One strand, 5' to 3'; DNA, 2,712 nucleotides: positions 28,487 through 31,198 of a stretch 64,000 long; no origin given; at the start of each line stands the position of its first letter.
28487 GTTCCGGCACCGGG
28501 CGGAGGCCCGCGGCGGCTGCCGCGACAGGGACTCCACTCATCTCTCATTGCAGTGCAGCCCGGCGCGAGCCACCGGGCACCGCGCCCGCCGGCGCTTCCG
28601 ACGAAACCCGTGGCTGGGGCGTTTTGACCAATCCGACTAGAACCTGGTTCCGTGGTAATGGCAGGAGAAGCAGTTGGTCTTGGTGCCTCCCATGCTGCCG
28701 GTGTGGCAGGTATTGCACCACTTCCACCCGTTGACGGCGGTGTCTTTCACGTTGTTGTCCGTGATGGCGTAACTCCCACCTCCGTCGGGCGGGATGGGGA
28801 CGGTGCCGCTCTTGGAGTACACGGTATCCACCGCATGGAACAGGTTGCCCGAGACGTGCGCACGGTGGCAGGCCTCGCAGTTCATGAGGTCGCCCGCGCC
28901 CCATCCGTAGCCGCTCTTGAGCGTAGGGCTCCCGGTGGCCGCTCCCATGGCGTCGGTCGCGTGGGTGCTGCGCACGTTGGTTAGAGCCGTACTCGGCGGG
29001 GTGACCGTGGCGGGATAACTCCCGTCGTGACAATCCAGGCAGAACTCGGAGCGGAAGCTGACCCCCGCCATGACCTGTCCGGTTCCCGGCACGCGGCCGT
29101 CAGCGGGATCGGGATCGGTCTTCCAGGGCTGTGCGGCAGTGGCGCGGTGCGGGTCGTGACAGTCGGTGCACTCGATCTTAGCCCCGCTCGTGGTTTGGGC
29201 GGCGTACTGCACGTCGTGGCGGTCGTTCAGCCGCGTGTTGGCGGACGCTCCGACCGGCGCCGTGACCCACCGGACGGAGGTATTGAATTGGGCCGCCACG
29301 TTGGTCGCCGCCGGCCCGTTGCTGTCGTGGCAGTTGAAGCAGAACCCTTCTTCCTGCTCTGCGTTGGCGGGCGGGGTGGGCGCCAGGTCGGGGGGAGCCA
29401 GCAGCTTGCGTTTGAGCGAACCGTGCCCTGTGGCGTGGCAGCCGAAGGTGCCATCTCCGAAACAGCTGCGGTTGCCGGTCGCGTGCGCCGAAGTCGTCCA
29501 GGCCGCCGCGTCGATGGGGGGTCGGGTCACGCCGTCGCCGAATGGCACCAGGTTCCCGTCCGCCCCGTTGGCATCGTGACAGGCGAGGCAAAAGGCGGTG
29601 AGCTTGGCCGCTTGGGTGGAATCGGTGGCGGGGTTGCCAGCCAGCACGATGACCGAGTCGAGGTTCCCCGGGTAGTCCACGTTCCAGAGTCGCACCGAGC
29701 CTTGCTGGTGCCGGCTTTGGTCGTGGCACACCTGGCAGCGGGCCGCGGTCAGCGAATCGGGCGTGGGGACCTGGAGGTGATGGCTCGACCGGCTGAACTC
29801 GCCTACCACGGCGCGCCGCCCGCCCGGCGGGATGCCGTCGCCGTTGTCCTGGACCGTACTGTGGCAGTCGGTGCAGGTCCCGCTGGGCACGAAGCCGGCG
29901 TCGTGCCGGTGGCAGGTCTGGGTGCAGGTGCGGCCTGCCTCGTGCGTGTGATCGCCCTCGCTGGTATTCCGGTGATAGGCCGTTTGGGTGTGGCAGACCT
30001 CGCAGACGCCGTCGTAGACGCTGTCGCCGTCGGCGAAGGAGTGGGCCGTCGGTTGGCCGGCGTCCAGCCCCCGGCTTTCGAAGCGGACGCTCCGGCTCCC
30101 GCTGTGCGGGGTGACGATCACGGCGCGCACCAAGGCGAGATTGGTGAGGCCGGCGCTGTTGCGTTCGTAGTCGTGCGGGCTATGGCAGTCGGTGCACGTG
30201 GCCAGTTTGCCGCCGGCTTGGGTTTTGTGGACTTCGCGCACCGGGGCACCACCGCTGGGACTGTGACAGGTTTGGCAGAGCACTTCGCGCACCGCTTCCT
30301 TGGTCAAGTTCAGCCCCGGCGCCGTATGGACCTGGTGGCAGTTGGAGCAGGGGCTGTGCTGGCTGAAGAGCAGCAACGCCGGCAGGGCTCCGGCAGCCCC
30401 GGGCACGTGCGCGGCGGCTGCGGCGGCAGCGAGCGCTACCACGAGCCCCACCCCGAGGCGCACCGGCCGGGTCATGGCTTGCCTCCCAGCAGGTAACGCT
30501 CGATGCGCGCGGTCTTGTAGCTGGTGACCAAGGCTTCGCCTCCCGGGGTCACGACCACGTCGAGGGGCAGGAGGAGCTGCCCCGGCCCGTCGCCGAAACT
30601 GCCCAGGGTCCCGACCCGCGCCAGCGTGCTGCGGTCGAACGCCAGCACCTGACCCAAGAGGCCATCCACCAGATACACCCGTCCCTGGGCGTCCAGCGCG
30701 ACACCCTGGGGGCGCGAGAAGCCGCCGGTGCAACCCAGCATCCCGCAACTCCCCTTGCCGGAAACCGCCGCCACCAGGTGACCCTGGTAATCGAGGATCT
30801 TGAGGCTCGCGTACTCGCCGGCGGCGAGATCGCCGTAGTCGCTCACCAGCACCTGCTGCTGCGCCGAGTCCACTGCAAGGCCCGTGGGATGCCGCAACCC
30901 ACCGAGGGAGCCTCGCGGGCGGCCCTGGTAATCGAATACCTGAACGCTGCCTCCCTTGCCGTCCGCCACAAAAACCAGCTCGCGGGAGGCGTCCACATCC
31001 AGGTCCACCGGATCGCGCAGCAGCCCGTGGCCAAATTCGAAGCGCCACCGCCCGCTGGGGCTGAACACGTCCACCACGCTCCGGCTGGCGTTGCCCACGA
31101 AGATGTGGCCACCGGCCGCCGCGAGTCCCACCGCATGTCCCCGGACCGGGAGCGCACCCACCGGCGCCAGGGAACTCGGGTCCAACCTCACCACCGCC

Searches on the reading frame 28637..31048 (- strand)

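Call 62: search_protein_families(library=pfam, proteins=[window:28637-31048:-], max_evalue=0.00001)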
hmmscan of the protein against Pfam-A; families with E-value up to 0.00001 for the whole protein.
window:28637-31048:- (803 aa): 2 families
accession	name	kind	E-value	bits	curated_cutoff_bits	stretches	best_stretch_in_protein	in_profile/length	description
PF14522.11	Cytochrome_C7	-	5.7e-16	58.5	24.8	0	622-728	10-66/67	Cytochrome c7 and related cytochrome c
PF09699.15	Paired_CXXCH_1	-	2.5e-09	37.1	20.6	0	234-264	9-38/41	Doubled CXXCH motif (Paired_CXXCH_1)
